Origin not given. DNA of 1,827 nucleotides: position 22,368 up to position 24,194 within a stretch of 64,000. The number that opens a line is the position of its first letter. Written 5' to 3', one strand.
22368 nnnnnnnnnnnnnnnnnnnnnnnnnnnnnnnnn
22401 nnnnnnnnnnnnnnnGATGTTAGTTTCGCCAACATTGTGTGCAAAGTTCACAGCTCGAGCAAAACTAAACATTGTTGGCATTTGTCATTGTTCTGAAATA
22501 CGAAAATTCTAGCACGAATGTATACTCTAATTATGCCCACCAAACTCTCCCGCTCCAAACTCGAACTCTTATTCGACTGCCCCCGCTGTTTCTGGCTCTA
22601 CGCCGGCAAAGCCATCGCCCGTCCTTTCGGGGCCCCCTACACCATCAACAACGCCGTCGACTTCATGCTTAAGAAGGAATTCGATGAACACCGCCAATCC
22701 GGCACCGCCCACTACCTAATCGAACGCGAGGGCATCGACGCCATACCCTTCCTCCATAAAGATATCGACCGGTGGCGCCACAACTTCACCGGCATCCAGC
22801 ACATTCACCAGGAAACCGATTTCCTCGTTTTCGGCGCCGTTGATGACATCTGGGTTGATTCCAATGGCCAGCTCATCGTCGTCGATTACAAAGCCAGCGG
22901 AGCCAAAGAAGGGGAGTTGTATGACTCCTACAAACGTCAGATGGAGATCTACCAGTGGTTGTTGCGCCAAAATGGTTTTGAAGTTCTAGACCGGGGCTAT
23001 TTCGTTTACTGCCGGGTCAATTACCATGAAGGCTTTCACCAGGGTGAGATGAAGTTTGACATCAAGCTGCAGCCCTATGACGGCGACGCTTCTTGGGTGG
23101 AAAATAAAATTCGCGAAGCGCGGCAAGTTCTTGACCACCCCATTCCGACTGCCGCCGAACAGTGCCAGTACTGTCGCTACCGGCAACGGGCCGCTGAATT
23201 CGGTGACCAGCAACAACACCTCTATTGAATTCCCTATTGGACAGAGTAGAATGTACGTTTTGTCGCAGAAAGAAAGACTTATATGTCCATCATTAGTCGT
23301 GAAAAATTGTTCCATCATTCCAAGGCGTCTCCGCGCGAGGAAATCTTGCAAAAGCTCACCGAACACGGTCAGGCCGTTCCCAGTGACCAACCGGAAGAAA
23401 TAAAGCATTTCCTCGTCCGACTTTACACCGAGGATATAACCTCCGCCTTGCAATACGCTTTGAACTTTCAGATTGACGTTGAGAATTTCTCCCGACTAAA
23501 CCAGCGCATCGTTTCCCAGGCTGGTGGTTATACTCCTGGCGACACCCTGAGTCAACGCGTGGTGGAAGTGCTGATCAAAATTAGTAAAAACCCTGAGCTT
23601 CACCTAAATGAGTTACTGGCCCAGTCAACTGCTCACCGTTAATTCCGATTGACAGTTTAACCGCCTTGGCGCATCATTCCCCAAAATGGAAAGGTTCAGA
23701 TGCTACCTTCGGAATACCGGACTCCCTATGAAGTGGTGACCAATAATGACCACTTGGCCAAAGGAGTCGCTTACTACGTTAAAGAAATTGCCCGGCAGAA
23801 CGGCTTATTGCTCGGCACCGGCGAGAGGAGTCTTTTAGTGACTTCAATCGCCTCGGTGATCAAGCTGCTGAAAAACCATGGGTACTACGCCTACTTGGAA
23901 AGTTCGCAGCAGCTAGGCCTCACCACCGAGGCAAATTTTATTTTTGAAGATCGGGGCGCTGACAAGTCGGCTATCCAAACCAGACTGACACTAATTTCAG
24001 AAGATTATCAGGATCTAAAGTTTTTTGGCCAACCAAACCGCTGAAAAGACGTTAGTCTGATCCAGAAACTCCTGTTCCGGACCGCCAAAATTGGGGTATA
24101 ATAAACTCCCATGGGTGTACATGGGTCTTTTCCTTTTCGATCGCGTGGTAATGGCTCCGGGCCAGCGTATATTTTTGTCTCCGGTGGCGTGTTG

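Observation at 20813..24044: Low-GC HerA-like ATPase next to a Cas4-like PD-(D/E)XK nuclease and two orphans: a candidate defence module or HerA-nuclease pair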

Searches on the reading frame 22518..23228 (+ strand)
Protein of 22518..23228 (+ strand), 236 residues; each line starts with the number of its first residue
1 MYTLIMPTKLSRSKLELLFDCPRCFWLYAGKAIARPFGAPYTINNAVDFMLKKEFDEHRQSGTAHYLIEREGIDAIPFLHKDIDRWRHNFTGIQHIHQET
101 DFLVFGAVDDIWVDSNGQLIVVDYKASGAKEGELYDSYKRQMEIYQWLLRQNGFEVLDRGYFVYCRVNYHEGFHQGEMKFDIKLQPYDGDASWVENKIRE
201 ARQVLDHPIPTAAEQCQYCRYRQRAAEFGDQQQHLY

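Call 3: search_protein_families(library=pfam, proteins=[window:22518-23228:+], max_evalue=0.01)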
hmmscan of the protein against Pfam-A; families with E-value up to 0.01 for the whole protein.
window:22518-23228:+ (236 aa): 2 families
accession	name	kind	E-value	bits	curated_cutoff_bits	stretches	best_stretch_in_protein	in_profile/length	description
PF12705.13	PDDEXK_1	-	1.2e-14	55.3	22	1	50-223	71-244/247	PD-(D/E)XK nuclease superfamily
PF01930.23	Cas_Cas4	-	7.6e-06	26.5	22.7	1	110-222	57-155/160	Domain of unknown function DUF83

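Call 4: search_protein_families(library=padloc, proteins=[window:22518-23228:+], max_evalue=0.01)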
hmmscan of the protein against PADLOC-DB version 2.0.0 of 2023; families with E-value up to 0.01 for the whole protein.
window:22518-23228:+ (236 aa): 10 families
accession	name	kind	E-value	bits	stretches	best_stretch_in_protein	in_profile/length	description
PDLC02087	Cas4b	-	2e-10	39.1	1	103-222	73-185/189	-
PDLC00943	Cas4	-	7.7e-10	37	1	108-223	71-176/180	CRISPR-associated protein Cas4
PDLC01250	Cas4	-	1.3e-09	36.5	1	103-223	61-165/168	"CAS-I,CAS-II,CAS-III,CAS-IV,CAS-V,CAS-VI; acquisition_associated"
PDLC00944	Cas4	-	1.9e-09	36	1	106-223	68-174/177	Cas4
PDLC01447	Cas4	-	1.2e-07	30.3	1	11-223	6-155/161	"CAS-I,CAS-II,CAS-III,CAS-IV,CAS-V,CAS-VI; acquisition_associated"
PDLC01611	Cas4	-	1.7e-07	29.7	1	112-222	57-153/158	"CAS-I,CAS-II,CAS-III,CAS-IV,CAS-V,CAS-VI; acquisition_associated"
PDLC00059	DruK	-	5.4e-05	20.5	1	101-223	123-232/326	PD-(D/E)XK nuclease superfamily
PDLC01747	Cas1g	-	9.9e-05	19.1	1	99-219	58-170/523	-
PDLC02085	Cas4a2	-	0.00069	18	1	116-223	64-159/166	-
PDLC01771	Cas4b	-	0.0024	16.1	1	108-220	55-150/162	-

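Call 5: search_protein_families(library=ncbifam, proteins=[window:22518-23228:+], max_evalue=0.01)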
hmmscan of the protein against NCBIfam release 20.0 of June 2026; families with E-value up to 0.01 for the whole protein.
window:22518-23228:+ (236 aa): 3 families
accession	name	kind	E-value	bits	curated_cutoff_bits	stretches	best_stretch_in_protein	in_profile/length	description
TIGR00372.1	cas4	equivalog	2.9e-09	37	65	1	108-223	71-176/180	CRISPR-associated protein Cas4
TIGR02784.1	addA_alphas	equivalog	0.00015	20.2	860.75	1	98-151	1061-1116/1138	double-strand break repair helicase AddA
TIGR02785.1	addA_Gpos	equivalog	0.004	15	707.65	1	95-151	1150-1212/1234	helicase-exonuclease AddAB subunit AddA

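Call 24: find_homologous_proteins(query=window:22518-23228:+)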
Query window:22518-23228:+ (236 aa): 8000 proteins with E <= 0.001 among 8000 candidates; the best 120 are listed.
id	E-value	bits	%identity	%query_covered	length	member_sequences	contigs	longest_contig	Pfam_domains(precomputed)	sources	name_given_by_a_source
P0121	4.9e-133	460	85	94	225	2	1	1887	PF12705.14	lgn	-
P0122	2.4e-122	425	78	94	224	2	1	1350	PF12705.14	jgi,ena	-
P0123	4.1e-122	425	79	94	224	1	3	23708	PF01930.24,PF12705.14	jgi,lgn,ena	-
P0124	9.1e-122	424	78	94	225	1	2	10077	PF12705.14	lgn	-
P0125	2.3e-121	422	79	92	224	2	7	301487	PF12705.14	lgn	-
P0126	2.5e-121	422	80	90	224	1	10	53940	PF12705.14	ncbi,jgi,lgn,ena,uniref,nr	ncbi:hypothetical protein A2115_03550 [Candidatus Woesebacteria bacterium GWA1_41_8]|uniref:PD-(D/E)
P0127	1.2e-120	420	79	91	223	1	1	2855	PF12705.14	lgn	-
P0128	5.8e-120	418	78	92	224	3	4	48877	PF12705.14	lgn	-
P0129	2.7e-119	415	76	94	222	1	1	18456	PF01930.24,PF12705.14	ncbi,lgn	-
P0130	5.3e-119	414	78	92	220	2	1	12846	PF01930.24,PF12705.14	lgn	-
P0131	9.3e-119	414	76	92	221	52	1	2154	PF01930.24,PF12705.14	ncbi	-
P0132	1.0e-118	414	77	92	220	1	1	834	PF01930.24,PF12705.14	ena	-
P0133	4.0e-118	412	78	93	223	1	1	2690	PF01930.24,PF12705.14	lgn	-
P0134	4.2e-118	412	77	93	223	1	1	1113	PF01930.24,PF12705.14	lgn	-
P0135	4.9e-118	411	78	93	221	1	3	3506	PF12705.14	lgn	-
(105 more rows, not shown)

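Call 26: find_encoding_contigs(protein=P0125, flank=6000, max_places=3)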
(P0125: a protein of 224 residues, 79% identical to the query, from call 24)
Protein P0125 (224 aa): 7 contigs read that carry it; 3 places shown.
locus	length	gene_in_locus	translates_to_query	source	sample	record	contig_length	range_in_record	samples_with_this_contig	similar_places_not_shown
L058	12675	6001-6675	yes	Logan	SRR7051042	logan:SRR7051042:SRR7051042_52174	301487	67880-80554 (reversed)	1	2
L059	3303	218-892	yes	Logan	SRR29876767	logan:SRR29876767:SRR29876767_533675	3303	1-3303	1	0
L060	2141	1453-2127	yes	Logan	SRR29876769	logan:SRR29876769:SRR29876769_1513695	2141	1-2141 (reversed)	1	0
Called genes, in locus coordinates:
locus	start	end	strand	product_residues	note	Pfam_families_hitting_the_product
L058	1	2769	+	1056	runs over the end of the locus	PF09565:RE_NgoFVII (faint), PF13091:PLDc_2, PF00270:DEAD (faint), PF04851:ResIII (faint), PF00176:SNF2-rel_dom, PF00271:Helicase_C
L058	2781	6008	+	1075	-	PF02384:N6_Mtase (faint), PF01170:UPF0020 (faint), PF20473:MmeI_Mtase, PF07669:Eco57I, PF12950:TaqI_C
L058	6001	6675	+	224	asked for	PF12705:PDDEXK_1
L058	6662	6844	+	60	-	-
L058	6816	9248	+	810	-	PF02463:SMC_N (faint), PF13304:AAA_21 (faint)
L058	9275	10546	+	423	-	PF13365:Trypsin_2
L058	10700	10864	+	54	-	-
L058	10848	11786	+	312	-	PF00589:Phage_integrase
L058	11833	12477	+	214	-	PF12002:MgsA_C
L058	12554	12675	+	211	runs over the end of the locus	-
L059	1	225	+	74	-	?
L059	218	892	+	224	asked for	PF12705:PDDEXK_1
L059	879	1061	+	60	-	-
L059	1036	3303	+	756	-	?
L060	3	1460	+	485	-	?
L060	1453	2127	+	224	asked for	PF12705:PDDEXK_1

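Call 27: find_encoding_contigs(protein=P0126, flank=6000, max_places=3)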
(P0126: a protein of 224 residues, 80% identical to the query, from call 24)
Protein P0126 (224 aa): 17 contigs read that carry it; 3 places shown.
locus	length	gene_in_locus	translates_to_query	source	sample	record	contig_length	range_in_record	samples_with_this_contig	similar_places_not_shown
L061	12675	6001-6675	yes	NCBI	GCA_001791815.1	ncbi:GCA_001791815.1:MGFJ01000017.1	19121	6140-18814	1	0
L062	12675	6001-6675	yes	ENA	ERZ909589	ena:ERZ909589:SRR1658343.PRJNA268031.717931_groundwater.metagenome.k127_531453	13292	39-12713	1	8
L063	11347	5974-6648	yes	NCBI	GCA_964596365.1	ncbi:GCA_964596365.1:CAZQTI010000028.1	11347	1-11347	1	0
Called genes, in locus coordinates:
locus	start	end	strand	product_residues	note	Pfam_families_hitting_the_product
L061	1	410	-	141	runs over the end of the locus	-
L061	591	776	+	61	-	PF12728:HTH_17, PF13411:MerR_1, PF00376:MerR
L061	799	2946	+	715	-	PF01555:N6_N4_Mtase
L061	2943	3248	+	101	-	-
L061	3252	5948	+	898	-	PF04851:ResIII, PF19778:RE_endonuc (weak)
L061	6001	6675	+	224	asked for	PF12705:PDDEXK_1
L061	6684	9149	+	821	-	PF10011:DUF2254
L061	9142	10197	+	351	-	-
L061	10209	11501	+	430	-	PF13365:Trypsin_2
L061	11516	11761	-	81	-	PF09851:SHOCT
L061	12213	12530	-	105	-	PF02635:DsrE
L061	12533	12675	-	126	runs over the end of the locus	PF03551:PadR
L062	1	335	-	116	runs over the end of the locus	-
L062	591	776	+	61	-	PF12728:HTH_17, PF13411:MerR_1, PF00376:MerR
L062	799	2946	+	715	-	PF01555:N6_N4_Mtase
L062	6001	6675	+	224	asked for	PF12705:PDDEXK_1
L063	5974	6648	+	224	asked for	PF12705:PDDEXK_1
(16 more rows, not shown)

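Call 28: find_encoding_contigs(protein=P0123, flank=6000, max_places=3)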
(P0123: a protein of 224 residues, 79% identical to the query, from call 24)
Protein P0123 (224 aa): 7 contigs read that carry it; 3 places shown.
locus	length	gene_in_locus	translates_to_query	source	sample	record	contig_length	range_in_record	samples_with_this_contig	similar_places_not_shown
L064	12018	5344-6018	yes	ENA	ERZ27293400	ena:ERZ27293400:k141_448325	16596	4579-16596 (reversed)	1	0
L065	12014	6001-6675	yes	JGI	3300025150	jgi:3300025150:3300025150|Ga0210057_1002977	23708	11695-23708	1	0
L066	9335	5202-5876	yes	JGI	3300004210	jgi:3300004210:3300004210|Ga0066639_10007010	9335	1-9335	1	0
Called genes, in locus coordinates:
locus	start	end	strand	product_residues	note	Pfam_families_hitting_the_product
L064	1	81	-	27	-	?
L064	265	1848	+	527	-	PF01555:N6_N4_Mtase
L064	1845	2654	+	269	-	PF09520:HinfI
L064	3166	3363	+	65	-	PF18929:DUF5678 (weak)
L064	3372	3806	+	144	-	-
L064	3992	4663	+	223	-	PF12686:DUF3800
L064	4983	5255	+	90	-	PF12802:MarR_2 (weak), PF12840:HTH_20, PF13412:HTH_24, PF25212:HVO_A0114 (weak), PF01022:HTH_5, PF01047:MarR (weak), PF14947:HTH_45 (weak)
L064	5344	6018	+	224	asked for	PF12705:PDDEXK_1, PF01930:Cas_Cas4 (weak)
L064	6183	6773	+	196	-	PF06210:DUF1003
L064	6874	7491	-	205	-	-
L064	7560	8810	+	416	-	PF02129:Peptidase_S15 (weak), PF00561:Abhydrolase_1, PF12146:Hydrolase_4, PF12697:Abhydrolase_6 (weak), PF00326:Peptidase_S9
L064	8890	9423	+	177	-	PF01894:YjbQ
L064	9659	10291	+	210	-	PF00156:Pribosyltran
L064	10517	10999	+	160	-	PF01022:HTH_5, PF12802:MarR_2 (weak), PF12840:HTH_20, PF13412:HTH_24 (weak), PF04945:YHS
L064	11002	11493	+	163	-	PF07610:DUF1573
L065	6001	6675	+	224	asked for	PF12705:PDDEXK_1, PF01930:Cas_Cas4 (weak)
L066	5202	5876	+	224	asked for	PF12705:PDDEXK_1, PF01930:Cas_Cas4 (weak)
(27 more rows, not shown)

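Call 30: find_related_loci(query=window:22518-23228:+, collection=metagenome_contigs, flank=7000)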
Query window:22518-23228:+ (236 aa) in metagenome_contigs; peptide patterns used: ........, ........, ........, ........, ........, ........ (x = any residue, [..] = any of these).
600 stretches matched a pattern (row limit reached: there are more); 585 encode a relative of the query (tblastn E <= 1e-3); the best 80 are kept; 80 distinct loci.
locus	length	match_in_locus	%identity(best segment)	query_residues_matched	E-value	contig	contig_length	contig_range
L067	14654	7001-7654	78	9-226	5e-119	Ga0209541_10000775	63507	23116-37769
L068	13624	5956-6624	74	5-227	4e-117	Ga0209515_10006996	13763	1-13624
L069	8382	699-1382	72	1-228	1e-116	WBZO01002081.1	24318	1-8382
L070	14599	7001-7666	75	5-226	2e-116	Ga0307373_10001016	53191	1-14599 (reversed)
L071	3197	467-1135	70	9-231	2e-115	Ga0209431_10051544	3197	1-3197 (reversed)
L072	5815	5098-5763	72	8-228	8e-111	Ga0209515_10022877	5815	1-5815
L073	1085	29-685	57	8-225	1e-94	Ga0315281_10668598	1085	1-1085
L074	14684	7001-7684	54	2-229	1e-86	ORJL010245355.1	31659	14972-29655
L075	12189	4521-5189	56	9-228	1e-85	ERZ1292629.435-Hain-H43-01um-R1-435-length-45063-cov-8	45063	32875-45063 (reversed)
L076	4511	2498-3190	56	2-228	2e-85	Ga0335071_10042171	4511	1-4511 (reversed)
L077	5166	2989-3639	57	9-225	6e-84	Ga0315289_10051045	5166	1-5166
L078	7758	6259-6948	54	9-226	1e-83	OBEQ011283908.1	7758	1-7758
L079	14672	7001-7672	54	8-228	5e-83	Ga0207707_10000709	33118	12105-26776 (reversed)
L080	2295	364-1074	51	8-228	3e-85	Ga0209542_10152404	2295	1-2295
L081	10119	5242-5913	53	5-225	9e-83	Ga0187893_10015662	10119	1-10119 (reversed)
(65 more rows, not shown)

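Call 42: search_solved_structures(query=window:22518-23228:+, max_evalue=0.01)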
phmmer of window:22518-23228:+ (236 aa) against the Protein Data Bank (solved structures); distinct sequences matched with E-value up to 0.01: 0.

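Call 43: search_protein_families(library=phrogs, proteins=[window:22518-23228:+], max_evalue=0.001)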
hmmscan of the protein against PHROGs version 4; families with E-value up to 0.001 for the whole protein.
window:22518-23228:+ (236 aa): 4 families
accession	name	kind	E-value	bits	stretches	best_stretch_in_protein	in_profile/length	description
phrog_31195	-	unknown function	6.1e-15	56.4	1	9-224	5-223/232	-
phrog_69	-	DNA, RNA and nucleotide metabolism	3.6e-05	24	1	100-230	202-328/501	exonuclease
phrog_1218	-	DNA, RNA and nucleotide metabolism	6e-05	23.4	1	104-168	140-209/364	exonuclease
phrog_298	-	DNA, RNA and nucleotide metabolism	0.00048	20.6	1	110-168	171-230/293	exonuclease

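Call 58: search_solved_structures(query=A3, max_evalue=1)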
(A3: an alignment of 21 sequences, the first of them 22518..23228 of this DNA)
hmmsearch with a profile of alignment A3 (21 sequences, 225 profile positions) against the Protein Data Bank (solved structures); distinct sequences matched with E-value up to 1: 5.
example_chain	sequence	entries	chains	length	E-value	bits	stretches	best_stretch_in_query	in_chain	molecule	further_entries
4ic1_A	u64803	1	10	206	0.0072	19.1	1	96-145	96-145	Uncharacterized protein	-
5yj6_A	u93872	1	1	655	0.016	18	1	121-144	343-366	Dockerin type I repeat-containing protein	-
1l1y_A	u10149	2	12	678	0.019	17.8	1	121-144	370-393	cellobiohydrolase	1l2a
4xwl_A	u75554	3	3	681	0.21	14.4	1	117-144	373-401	Exoglucanase S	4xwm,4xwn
7kw6_A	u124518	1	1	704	0.9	12.3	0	121-147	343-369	Exoglucanase-2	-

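Call 83: search_protein_families(library=padloc, proteins=[L058:1-2769:+, L058:2781-6008:+, L058:6816-9248:+], max_evalue=0.00001)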
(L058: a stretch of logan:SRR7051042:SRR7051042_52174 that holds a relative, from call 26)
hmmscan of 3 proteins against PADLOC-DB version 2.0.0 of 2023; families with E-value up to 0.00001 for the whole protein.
L058:1-2769:+ (922 aa): 26 families (the best 25 are shown)
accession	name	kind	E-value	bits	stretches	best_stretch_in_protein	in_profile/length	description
PDLC02621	DrmD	-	1.4e-42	144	1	315-742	330-727/1040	DrmD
PDLC01075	C3a139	-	6.9e-41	138.5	1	2-667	103-763/948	HKD+Snf2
PDLC02623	DrmD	-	9.7e-37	124.2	1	510-677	508-667/1040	DrmD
PDLC00659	HmaA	-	5.1e-29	98.7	1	463-650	441-628/1176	SNF2 helicase / DEAD-box helicase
PDLC02500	BrxHI|BrxHII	-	5.7e-26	89.3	1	407-733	370-672/933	BrxHI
PDLC02632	DrmD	-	1.6e-25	87.7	1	376-651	364-645/662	DrmD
PDLC02572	DrmA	-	1.2e-24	84.4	1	405-663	392-653/1043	DrmA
PDLC02619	DrmD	-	5.2e-24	82.4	1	457-655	344-556/872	DrmD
PDLC02620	DrmD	-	9.1e-22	74.8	1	402-709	359-653/1060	DrmD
PDLC02840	DpdE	-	2.1e-21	73.9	1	491-726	519-746/1091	DpdE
PDLC02193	PLD_Helicase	-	4.2e-20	69.5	1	494-653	650-819/905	-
PDLC02633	DrmD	-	6.5e-20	68.7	1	404-648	396-645/839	DrmD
PDLC02504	BrxHI|BrxHII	-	9.3e-20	68.2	1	403-715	366-658/971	BrxHII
PDLC02843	DpdE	-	5.5e-18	62.3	2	487-632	523-665/1091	DpdE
PDLC02624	DrmD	-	2.3e-16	57.4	1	396-642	227-476/652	DrmD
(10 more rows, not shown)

L058:2781-6008:+ (1075 aa): 42 families (the best 25 are shown)
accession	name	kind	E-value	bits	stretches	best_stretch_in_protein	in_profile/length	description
PDLC03596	REase_MTase_IIG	-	1.4e-137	458.5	3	6-364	12-397/1148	Type IIG restriction enzyme-methyltransferase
PDLC03601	REase_MTase_IIG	-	1.2e-58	196.8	1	208-631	229-638/1110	Type IIG restriction enzyme-methyltransferase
PDLC03612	REase_MTase_IIG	-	7.9e-42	141.5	3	485-785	585-893/1247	Type IIG restriction enzyme-methyltransferase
PDLC03628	REase_MTase_IIG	-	2.8e-28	96.5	2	170-398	152-361/1100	Type IIG restriction enzyme-methyltransferase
PDLC02643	DrmMI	-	1.1e-26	91.1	1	369-759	550-934/1347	DrmMI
PDLC03348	MTase_II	-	3e-25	86.9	1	698-1069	344-708/727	Type II methyltransferase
PDLC03609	REase_MTase_IIG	-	3.1e-22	76.2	1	370-545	368-534/1066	Type IIG restriction enzyme-methyltransferase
PDLC03604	REase_MTase_IIG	-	4.4e-20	69.3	1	434-544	383-503/1011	Type IIG restriction enzyme-methyltransferase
PDLC02638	DrmMI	-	5e-20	69.3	1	436-713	595-884/935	DrmMI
PDLC03629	REase_MTase_IIG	-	1e-18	64.6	1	367-544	374-535/1182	Type IIG restriction enzyme-methyltransferase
PDLC03627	REase_MTase_IIG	-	2.4e-16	56.7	1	352-515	327-480/1136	Type IIG restriction enzyme-methyltransferase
PDLC03021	MTase_I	-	8.5e-16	55.8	0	700-765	272-335/491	Type I methyltransferase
PDLC04134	mad2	-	1.7e-15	54.8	1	325-515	215-335/492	mads_2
PDLC02529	PglX|PglXI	-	2.6e-15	53.2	1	438-545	226-322/1189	PglX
PDLC03630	REase_MTase_IIG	-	1.4e-14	50.9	0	961-1069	987-1091/1100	Type IIG restriction enzyme-methyltransferase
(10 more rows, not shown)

L058:6816-9248:+ (810 aa): 6 families
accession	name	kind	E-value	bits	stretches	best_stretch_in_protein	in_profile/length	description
PDLC03865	LmuB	-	2e-20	70.6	1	2-524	1-495/1007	-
PDLC02335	AbiLi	-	1.5e-15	55.1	1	2-640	49-253/326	AbiLi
PDLC04135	mad3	-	2.8e-10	38.3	1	3-628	1-329/374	mads_3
PDLC04891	PDC-S06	-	9.2e-08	28.9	1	349-631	410-694/858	-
PDLC02739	PbeC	-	3.7e-07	27.2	1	2-54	1-52/644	PbeC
PDLC03868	LmuB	-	2.8e-06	23.9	0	6-93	8-92/1035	-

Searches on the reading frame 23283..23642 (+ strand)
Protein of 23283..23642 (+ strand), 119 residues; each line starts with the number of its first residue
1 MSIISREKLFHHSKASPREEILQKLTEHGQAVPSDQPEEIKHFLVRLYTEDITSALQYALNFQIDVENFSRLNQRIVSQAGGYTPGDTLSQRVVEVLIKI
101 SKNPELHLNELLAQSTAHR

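Call 3: search_protein_families(library=pfam, proteins=[window:23283-23642:+], max_evalue=0.01)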
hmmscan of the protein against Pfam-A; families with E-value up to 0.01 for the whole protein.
window:23283-23642:+ (119 aa): 0 families

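Call 4: search_protein_families(library=padloc, proteins=[window:23283-23642:+], max_evalue=0.01)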
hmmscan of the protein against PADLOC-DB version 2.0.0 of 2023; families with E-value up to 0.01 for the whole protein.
window:23283-23642:+ (119 aa): 0 families

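Call 5: search_protein_families(library=ncbifam, proteins=[window:23283-23642:+], max_evalue=0.01)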
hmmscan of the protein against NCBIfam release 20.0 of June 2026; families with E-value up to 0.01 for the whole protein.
window:23283-23642:+ (119 aa): 0 families

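Call 43: search_protein_families(library=phrogs, proteins=[window:23283-23642:+], max_evalue=0.001)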
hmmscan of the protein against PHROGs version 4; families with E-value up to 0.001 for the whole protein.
window:23283-23642:+ (119 aa): 0 families

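Call 75: search_protein_representatives(protein=window:23283-23642:+)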
Query: 119 residues. Proteins with E-value up to 0.001 (for the whole library): 4; up to 1e-10: 1; up to 1e-30: 1. The best 4 are listed.
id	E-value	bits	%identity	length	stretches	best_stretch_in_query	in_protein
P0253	1.4e-70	250.2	100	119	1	1-119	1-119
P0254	1.0e-08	51.3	40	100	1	35-119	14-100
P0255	2.9e-07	46.7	32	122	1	1-105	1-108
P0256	9.1e-04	35.4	47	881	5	67-93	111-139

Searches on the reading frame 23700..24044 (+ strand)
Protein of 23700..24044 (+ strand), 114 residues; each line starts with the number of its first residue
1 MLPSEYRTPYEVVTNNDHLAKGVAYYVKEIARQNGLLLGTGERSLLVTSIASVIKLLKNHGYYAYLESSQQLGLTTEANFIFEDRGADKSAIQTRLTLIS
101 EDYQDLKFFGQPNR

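Call 3: search_protein_families(library=pfam, proteins=[window:23700-24044:+], max_evalue=0.01)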
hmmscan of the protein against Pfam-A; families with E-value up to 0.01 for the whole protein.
window:23700-24044:+ (114 aa): 0 families

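Call 4: search_protein_families(library=padloc, proteins=[window:23700-24044:+], max_evalue=0.01)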
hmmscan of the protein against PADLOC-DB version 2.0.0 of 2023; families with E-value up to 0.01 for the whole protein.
window:23700-24044:+ (114 aa): 0 families

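Call 5: search_protein_families(library=ncbifam, proteins=[window:23700-24044:+], max_evalue=0.01)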
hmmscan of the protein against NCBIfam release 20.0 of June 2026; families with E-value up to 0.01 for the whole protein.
window:23700-24044:+ (114 aa): 0 families

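Call 43: search_protein_families(library=phrogs, proteins=[window:23700-24044:+], max_evalue=0.001)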
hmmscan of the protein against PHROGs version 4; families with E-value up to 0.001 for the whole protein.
window:23700-24044:+ (114 aa): 0 families
